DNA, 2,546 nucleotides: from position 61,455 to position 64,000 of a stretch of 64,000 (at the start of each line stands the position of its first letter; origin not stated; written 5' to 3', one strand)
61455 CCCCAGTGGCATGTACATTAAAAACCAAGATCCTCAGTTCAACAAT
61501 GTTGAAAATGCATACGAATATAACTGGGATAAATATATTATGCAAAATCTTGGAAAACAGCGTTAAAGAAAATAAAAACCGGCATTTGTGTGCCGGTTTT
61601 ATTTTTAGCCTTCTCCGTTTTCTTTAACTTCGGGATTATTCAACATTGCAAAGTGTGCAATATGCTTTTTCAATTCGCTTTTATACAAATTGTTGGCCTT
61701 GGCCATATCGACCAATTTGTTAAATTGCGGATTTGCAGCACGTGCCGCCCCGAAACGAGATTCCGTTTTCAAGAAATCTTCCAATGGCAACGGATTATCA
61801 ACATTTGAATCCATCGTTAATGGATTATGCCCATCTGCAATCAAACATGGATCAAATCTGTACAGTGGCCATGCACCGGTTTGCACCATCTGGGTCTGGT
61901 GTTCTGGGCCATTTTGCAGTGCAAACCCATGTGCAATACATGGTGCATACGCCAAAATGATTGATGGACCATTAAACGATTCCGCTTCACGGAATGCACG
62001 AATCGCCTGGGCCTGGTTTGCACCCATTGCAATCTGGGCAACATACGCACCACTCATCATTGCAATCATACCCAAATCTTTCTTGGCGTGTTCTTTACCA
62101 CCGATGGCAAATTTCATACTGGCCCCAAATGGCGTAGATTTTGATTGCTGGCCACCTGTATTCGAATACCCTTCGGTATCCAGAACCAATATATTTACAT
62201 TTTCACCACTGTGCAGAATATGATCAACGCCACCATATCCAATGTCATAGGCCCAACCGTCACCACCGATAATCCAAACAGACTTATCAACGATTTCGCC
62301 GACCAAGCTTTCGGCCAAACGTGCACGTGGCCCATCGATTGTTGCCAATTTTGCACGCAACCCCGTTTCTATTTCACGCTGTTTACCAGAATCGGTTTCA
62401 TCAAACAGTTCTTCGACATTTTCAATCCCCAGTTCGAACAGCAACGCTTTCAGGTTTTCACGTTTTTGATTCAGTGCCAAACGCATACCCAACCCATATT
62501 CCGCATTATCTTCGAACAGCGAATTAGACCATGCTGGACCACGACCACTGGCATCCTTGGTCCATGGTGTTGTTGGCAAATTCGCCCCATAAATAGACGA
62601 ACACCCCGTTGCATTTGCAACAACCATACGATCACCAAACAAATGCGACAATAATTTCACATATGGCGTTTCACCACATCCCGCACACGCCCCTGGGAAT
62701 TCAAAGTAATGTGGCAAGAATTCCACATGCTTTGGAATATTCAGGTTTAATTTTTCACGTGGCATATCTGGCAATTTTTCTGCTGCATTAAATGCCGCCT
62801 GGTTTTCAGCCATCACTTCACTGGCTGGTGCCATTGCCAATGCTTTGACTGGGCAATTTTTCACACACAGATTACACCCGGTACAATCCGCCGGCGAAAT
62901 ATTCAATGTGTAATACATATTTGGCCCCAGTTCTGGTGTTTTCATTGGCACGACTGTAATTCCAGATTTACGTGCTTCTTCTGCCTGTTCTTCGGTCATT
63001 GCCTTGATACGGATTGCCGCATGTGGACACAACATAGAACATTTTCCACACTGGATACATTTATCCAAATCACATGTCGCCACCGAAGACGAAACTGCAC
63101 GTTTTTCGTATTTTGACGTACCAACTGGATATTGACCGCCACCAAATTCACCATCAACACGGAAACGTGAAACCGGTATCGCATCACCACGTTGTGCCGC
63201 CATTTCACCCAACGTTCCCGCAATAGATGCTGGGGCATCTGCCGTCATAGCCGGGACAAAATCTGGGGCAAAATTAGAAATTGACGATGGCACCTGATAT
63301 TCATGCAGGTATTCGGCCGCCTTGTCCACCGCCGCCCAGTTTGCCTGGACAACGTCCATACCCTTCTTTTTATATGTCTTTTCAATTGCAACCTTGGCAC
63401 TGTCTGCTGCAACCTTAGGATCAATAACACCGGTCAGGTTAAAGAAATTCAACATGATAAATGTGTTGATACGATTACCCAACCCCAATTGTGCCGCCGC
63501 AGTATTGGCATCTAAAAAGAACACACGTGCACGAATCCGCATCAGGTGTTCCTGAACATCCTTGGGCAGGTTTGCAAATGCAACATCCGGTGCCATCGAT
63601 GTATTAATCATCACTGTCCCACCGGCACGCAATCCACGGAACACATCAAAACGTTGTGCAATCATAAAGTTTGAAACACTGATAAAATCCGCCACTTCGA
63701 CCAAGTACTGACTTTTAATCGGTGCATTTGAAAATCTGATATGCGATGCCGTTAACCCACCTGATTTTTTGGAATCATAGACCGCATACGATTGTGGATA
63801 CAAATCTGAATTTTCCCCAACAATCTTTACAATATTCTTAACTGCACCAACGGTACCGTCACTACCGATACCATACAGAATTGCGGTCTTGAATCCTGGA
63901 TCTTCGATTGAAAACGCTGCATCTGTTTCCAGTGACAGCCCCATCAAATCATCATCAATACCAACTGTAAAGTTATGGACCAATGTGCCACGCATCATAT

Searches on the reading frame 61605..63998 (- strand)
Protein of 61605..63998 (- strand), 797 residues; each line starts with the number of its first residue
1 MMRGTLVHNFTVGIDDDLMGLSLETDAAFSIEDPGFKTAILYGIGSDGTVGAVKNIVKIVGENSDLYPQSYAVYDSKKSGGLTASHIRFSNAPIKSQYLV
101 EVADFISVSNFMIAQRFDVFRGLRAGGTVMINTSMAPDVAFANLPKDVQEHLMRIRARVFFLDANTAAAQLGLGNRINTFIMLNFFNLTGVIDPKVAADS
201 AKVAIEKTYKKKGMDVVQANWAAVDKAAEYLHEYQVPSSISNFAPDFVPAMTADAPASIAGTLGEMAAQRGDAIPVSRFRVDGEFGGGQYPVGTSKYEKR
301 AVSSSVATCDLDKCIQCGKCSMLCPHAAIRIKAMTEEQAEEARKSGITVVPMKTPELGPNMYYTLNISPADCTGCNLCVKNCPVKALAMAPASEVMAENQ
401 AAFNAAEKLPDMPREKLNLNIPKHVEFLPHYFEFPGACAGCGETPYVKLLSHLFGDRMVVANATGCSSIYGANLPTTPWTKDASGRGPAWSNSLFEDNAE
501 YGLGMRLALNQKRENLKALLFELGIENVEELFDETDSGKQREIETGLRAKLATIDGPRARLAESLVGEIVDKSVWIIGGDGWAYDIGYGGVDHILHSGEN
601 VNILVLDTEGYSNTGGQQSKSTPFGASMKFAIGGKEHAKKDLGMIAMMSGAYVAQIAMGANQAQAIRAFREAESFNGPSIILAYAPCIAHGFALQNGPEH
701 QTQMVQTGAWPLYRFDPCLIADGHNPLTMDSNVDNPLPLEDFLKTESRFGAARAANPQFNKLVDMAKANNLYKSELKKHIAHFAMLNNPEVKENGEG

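Call 83: search_protein_families(library=pfam, proteins=[window:61605-63998:-], max_evalue=0.00001)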
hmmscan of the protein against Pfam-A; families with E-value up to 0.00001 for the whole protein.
window:61605-63998:- (797 aa): 12 families
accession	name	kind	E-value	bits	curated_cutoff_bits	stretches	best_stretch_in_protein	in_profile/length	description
PF01558.24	POR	-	3.3e-25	89.7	27.4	1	45-228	1-172/173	Pyruvate ferredoxin/flavodoxin oxidoreductase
PF10371.14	EKR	-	2.5e-13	50.1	27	1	249-302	6-54/55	Domain of unknown function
PF12838.12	Fer4_7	-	6e-11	43.1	27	1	313-386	1-52/52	4Fe-4S dicluster domain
PF00037.32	Fer4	-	2.8e-10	40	21.1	1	310-330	4-24/24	4Fe-4S binding domain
PF14697.11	Fer4_21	-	2.2e-09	37.7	35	0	366-389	35-59/59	4Fe-4S dicluster domain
PF13484.11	Fer4_16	-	4.8e-09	37.3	30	0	313-342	1-31/66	4Fe-4S double cluster binding domain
PF02775.26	TPP_enzyme_C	-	6.6e-09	36.2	21.9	1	571-681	46-149/151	Thiamine pyrophosphate enzyme, C-terminal TPP binding domain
PF12837.12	Fer4_6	-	1.1e-07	31.9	25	0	367-387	4-24/24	4Fe-4S binding domain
PF13187.11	Fer4_9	-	3.4e-07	30.6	27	1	313-386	1-51/52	4Fe-4S dicluster domain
PF13183.11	Fer4_8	-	4.1e-07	30.9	27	1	311-385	2-67/68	4Fe-4S dicluster domain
PF13237.11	Fer4_10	-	1.3e-06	28.7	25.5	0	366-390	3-29/53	4Fe-4S dicluster domain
PF12797.12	Fer4_2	-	9.2e-06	25.7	24.5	0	310-325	6-21/22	4Fe-4S binding domain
